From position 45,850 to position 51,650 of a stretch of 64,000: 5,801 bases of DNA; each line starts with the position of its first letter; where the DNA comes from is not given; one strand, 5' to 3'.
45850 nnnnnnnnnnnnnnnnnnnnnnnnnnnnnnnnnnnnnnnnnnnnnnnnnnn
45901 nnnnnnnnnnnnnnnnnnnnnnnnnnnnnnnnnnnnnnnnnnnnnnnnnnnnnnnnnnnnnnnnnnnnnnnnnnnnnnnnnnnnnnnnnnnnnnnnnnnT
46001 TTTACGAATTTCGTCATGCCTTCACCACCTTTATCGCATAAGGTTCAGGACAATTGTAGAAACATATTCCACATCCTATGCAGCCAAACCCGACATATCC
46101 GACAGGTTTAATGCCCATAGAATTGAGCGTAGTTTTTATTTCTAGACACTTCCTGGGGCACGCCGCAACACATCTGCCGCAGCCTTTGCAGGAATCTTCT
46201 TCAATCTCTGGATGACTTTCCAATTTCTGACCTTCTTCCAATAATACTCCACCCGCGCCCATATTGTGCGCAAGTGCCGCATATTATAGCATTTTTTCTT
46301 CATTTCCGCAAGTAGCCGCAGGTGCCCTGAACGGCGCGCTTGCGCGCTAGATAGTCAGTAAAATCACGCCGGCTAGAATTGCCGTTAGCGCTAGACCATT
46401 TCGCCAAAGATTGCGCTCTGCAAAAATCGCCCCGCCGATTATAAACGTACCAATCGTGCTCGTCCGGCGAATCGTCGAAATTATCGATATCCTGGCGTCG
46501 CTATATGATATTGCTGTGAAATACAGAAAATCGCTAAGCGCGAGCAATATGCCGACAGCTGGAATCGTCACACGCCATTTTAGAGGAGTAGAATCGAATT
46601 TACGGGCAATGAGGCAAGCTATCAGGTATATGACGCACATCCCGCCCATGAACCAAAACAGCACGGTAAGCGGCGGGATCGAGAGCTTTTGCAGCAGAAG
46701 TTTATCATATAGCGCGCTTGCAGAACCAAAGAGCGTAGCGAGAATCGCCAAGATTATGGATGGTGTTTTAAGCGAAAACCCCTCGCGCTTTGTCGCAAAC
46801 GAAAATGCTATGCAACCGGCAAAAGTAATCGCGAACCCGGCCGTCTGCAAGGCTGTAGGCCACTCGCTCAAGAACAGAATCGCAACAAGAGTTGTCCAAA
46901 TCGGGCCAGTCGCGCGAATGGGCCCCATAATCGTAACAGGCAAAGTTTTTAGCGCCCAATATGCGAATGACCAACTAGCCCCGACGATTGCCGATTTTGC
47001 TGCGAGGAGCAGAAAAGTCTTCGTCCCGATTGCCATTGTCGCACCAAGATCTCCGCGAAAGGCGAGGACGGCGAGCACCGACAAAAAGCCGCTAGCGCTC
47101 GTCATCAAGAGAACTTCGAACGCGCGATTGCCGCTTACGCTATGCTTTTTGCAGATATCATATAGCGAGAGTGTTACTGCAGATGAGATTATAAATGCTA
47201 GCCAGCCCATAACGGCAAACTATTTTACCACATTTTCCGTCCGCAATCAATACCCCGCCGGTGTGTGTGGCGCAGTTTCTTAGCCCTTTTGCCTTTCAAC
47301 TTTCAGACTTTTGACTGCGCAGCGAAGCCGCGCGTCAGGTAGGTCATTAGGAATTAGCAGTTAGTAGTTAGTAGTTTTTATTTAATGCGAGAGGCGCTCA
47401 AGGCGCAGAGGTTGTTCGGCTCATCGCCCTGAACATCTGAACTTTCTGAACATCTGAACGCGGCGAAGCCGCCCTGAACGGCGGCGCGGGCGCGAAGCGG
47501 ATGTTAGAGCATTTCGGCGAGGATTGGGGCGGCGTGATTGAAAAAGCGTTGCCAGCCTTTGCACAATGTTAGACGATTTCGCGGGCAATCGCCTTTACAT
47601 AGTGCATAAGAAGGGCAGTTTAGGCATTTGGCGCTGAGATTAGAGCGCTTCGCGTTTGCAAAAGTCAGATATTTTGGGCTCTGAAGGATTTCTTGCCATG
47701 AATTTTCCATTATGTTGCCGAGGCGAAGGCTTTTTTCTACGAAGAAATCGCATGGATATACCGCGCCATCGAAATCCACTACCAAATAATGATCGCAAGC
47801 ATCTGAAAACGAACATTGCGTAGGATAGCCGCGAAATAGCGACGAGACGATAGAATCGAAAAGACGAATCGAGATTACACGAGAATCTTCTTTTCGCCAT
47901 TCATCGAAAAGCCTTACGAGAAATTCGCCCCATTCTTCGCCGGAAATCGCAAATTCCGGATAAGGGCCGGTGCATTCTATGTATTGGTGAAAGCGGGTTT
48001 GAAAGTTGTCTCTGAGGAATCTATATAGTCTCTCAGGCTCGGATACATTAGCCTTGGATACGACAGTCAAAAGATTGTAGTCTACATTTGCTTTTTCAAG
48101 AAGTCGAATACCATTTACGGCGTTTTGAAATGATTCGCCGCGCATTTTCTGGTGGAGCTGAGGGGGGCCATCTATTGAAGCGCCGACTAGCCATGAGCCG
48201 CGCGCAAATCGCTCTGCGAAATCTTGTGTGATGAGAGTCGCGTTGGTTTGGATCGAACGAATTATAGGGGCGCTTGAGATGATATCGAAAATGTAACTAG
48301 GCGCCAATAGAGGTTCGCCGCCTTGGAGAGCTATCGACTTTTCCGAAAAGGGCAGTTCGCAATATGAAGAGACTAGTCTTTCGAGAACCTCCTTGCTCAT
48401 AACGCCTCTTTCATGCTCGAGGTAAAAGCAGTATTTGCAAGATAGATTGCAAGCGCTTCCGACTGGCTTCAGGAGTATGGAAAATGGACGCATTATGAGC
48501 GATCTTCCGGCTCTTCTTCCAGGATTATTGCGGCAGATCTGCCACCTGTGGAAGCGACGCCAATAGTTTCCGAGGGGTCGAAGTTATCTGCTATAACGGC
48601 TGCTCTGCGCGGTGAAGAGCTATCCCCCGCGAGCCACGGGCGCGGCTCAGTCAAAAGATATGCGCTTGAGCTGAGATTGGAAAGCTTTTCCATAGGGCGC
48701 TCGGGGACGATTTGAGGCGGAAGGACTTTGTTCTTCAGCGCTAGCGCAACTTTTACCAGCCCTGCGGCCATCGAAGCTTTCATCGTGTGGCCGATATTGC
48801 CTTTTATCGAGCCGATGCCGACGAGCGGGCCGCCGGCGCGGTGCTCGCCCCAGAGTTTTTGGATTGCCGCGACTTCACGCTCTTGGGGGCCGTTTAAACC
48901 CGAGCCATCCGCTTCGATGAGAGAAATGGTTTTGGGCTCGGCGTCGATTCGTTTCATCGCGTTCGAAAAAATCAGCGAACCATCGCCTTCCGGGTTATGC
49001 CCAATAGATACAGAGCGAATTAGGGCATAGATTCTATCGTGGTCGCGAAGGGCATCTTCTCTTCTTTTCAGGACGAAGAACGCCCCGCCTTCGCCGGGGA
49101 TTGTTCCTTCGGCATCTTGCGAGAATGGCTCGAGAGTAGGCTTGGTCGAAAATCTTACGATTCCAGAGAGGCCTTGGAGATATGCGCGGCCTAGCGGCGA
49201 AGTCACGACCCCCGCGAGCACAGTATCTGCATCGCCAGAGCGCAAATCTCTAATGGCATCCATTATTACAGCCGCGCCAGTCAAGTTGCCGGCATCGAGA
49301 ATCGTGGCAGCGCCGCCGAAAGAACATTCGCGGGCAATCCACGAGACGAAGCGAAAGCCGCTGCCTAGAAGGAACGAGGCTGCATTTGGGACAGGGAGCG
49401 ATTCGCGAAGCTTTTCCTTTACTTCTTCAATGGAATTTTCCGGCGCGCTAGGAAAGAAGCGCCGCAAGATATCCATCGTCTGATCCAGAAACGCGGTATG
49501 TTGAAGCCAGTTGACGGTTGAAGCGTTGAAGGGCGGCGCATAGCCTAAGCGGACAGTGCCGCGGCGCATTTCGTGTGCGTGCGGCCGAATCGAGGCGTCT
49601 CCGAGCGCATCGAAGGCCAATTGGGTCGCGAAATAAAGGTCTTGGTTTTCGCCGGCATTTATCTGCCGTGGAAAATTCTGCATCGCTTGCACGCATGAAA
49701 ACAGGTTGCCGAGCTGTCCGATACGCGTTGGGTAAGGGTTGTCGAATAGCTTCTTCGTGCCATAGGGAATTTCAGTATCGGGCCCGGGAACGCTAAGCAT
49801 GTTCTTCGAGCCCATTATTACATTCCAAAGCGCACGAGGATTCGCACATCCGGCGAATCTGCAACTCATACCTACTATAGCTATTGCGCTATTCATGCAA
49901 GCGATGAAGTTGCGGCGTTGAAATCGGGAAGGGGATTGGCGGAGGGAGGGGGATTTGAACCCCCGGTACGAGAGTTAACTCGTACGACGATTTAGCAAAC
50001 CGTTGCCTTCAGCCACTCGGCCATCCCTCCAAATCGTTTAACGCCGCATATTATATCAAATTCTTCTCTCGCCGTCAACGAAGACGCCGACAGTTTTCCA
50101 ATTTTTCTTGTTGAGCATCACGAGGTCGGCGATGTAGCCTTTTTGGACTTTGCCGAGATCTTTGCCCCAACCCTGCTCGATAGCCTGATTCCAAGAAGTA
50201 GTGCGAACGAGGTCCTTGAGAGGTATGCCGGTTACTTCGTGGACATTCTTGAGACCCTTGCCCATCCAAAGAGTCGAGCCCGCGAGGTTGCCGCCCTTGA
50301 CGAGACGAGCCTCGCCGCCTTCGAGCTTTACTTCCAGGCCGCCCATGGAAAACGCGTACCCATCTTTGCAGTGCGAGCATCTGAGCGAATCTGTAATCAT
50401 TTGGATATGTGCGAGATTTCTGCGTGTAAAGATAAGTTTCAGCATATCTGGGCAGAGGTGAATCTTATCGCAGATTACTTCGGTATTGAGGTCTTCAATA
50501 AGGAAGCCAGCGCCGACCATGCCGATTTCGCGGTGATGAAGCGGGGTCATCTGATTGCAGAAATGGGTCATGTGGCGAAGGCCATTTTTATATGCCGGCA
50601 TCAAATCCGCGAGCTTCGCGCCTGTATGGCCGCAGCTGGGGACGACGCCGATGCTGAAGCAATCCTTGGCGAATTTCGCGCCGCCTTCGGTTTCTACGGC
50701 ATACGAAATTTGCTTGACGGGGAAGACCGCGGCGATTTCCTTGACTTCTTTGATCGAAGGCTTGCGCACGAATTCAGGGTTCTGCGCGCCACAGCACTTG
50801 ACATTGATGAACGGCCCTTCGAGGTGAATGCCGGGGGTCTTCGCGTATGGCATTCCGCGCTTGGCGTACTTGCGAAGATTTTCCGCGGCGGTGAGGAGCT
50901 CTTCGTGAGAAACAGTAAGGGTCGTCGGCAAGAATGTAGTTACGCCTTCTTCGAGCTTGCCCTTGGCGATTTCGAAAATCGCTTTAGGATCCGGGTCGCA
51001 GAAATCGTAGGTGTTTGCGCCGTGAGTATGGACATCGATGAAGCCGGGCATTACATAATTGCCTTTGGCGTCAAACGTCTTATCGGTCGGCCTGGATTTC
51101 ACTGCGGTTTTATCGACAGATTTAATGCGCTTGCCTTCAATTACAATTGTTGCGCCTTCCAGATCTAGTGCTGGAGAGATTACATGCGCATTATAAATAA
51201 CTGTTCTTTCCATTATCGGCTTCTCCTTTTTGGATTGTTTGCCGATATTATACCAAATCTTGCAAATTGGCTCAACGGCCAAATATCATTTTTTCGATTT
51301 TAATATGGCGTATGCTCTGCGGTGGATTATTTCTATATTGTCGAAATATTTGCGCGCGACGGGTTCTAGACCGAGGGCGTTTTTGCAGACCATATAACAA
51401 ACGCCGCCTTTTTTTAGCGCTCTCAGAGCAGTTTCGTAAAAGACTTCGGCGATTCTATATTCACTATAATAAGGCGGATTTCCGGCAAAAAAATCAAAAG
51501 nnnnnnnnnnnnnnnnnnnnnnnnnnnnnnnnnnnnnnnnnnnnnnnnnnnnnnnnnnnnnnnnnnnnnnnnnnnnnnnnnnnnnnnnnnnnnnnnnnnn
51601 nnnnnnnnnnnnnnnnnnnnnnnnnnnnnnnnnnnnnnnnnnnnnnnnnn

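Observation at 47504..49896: Catalytically degenerate ketosynthase-fold protein translationally coupled to an anSME-like radical SAM/SPASM enzyme, directly downstream of tRNA-Ser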

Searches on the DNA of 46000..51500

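Call 70: search_rna_families(source=window, start=46000, end=51500, threshold=evalue, max_evalue=0.1)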
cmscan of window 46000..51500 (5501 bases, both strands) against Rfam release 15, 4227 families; matches with E-value up to 0.1: 2.
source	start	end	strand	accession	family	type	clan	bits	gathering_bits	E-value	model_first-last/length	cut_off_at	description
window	49940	50030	-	RF00005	tRNA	Gene; tRNA;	CL00001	56.4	29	1.5e-10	1-71/71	no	tRNA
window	49940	49995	+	RF04351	Plastid-psbl-rps4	Cis-reg;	-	53.5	68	1e-09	1-53/53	no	Plastid-psbl-rps4 3UTR RNA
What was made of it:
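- Tried and rejected: Rfam finds only the tRNA (call 70).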

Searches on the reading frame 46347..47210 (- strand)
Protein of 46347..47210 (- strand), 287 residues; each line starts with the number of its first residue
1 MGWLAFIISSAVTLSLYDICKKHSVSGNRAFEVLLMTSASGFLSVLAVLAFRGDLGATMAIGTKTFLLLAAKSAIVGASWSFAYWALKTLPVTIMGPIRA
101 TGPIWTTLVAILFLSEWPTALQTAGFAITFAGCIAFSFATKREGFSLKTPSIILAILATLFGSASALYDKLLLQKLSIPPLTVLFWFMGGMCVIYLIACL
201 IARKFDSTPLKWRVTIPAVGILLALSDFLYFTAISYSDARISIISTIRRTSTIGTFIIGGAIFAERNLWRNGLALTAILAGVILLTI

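Call 3: search_protein_families(library=pfam, proteins=[window:46347-47210:-], max_evalue=0.01)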
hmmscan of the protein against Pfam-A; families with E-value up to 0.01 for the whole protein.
window:46347-47210:- (287 aa): 2 families
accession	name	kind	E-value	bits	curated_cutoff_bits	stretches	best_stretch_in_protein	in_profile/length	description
PF00892.27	EamA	-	1.8e-18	67.6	28.2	2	3-136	3-133/135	EamA-like transporter family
PF03151.22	TPT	-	0.00014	21.8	30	1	45-231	44-231/291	Triose-phosphate Transporter family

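Call 4: search_protein_families(library=ncbifam, proteins=[window:46347-47210:-], max_evalue=0.01)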
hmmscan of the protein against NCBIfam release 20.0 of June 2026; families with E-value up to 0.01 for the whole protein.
window:46347-47210:- (287 aa): 2 families
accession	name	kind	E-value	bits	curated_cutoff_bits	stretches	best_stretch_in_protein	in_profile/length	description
TIGR03340.1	phn_DUF6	hypoth_equivalog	1.3e-08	34.9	288.15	2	97-284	94-280/281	phosphonate utilization associated putative membrane protein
NF051482.1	EbrB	exception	0.00042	20.9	160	1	193-285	4-101/105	SMR family multidrug efflux transporter EbrB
